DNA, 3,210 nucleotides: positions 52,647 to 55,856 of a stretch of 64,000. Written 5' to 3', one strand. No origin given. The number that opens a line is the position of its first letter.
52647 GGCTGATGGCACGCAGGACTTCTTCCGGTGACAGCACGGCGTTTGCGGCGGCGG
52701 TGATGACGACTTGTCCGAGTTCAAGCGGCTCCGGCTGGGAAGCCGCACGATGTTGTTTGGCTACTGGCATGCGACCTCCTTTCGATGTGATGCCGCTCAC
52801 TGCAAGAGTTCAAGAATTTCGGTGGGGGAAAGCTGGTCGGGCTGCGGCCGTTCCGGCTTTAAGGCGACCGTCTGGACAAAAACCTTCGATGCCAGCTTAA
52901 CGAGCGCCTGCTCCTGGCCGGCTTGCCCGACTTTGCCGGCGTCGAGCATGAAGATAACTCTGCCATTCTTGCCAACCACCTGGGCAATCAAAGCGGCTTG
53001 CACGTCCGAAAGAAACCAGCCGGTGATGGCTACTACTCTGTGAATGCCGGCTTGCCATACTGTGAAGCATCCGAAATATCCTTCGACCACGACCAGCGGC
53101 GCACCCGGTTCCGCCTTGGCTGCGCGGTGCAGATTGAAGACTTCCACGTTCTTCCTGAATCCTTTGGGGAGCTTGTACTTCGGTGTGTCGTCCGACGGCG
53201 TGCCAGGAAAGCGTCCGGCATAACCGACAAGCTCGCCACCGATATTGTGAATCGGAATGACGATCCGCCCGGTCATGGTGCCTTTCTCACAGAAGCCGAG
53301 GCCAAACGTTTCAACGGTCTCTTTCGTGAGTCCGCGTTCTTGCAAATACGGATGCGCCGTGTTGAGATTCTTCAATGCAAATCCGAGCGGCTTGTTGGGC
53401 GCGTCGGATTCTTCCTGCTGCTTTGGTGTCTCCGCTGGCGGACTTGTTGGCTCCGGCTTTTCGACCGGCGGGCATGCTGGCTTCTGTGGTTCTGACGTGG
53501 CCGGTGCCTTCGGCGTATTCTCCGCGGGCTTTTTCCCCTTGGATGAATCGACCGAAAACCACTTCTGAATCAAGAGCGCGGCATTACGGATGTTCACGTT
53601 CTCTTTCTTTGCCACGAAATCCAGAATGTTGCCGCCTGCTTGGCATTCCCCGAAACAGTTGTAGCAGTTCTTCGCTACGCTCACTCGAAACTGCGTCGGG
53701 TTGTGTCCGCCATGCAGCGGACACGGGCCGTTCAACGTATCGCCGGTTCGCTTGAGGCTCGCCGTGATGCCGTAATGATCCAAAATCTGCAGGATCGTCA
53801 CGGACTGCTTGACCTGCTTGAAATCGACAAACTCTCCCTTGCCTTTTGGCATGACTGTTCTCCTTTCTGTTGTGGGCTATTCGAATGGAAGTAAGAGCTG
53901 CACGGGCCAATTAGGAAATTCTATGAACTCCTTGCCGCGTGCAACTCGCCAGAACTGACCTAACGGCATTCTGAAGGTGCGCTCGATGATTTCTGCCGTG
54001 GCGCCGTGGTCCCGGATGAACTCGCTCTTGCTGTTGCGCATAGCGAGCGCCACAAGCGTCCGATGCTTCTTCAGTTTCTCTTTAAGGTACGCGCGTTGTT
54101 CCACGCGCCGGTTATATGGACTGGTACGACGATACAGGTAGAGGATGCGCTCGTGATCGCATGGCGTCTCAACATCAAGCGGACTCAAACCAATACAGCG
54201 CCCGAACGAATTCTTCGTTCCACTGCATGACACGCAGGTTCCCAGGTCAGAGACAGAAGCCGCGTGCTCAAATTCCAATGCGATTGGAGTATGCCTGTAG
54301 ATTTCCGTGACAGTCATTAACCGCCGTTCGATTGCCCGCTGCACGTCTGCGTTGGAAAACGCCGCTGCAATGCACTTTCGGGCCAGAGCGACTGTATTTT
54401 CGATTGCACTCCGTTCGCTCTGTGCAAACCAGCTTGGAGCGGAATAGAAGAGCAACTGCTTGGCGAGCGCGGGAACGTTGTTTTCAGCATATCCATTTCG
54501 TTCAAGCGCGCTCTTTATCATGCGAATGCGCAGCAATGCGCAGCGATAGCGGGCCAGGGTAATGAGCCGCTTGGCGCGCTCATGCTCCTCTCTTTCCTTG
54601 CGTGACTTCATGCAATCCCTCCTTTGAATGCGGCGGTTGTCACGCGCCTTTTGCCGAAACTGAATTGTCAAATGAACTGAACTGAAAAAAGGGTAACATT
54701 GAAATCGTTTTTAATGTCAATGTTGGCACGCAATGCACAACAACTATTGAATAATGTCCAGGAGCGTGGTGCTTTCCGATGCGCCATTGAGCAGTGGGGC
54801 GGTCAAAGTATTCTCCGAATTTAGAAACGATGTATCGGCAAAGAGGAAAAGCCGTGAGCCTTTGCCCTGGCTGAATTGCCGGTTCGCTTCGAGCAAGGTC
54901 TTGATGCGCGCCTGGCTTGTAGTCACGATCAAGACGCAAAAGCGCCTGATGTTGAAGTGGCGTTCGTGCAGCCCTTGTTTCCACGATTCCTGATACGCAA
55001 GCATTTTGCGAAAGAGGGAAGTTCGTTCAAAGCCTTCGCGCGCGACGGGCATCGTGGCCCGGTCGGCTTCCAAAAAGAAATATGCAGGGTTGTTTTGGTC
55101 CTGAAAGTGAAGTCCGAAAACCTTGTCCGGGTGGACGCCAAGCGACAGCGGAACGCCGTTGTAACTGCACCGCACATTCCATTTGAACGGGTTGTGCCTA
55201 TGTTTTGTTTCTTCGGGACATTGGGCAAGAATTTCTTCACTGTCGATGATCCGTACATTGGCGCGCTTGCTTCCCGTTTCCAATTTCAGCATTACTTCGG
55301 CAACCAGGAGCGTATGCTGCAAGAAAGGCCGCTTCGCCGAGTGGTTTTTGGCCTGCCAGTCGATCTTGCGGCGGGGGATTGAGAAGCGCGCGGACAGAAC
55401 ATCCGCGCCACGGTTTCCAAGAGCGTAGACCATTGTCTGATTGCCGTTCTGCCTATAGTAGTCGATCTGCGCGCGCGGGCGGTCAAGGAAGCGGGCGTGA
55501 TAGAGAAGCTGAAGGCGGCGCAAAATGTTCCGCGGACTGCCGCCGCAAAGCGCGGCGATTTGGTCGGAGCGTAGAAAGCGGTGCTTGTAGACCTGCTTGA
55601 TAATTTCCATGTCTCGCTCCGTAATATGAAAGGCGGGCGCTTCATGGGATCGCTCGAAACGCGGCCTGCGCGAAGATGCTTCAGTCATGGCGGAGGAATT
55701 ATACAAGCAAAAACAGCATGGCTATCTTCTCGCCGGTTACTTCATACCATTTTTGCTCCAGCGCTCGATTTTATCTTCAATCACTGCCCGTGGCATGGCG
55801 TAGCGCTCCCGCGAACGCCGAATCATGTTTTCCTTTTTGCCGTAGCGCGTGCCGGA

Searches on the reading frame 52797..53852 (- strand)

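Call 44: search_protein_families(library=pfam, proteins=[window:52797-53852:-], max_evalue=0.001)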
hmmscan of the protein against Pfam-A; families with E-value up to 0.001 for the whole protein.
window:52797-53852:- (351 aa): 4 families
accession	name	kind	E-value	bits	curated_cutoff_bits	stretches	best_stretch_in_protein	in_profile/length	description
PF01807.25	Zn_ribbon_DnaG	-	2e-15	56.8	24.9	1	12-104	7-94/98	CHC2 zinc finger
PF08275.17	DNAG_N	-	7.5e-10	39.4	26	1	194-244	76-127/128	DNA primase catalytic core, N-terminal domain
PF13155.12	Toprim_2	-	2.4e-06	28.3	22.1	1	254-339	1-85/88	Toprim-like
PF13662.12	Toprim_4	-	2.7e-05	24.7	25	1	253-324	3-79/85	Toprim domain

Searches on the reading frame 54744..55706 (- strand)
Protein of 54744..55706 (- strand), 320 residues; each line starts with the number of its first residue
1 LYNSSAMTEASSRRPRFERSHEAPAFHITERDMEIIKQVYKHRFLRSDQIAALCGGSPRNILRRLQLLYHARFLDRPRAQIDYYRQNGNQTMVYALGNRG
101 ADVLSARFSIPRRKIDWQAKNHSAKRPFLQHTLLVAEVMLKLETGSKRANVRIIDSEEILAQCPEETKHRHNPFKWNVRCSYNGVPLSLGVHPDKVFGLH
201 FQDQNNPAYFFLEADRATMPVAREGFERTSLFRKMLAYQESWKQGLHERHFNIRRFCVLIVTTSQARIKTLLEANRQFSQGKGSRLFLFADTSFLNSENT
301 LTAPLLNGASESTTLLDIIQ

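Call 44: search_protein_families(library=pfam, proteins=[window:54744-55706:-], max_evalue=0.001)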
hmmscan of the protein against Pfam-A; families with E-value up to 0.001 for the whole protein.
window:54744-55706:- (320 aa): 1 family
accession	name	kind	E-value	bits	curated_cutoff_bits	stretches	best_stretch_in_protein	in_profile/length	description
PF13814.12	Replic_Relax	-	1.8e-24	87.3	25.3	1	38-249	3-183/191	Replication-relaxation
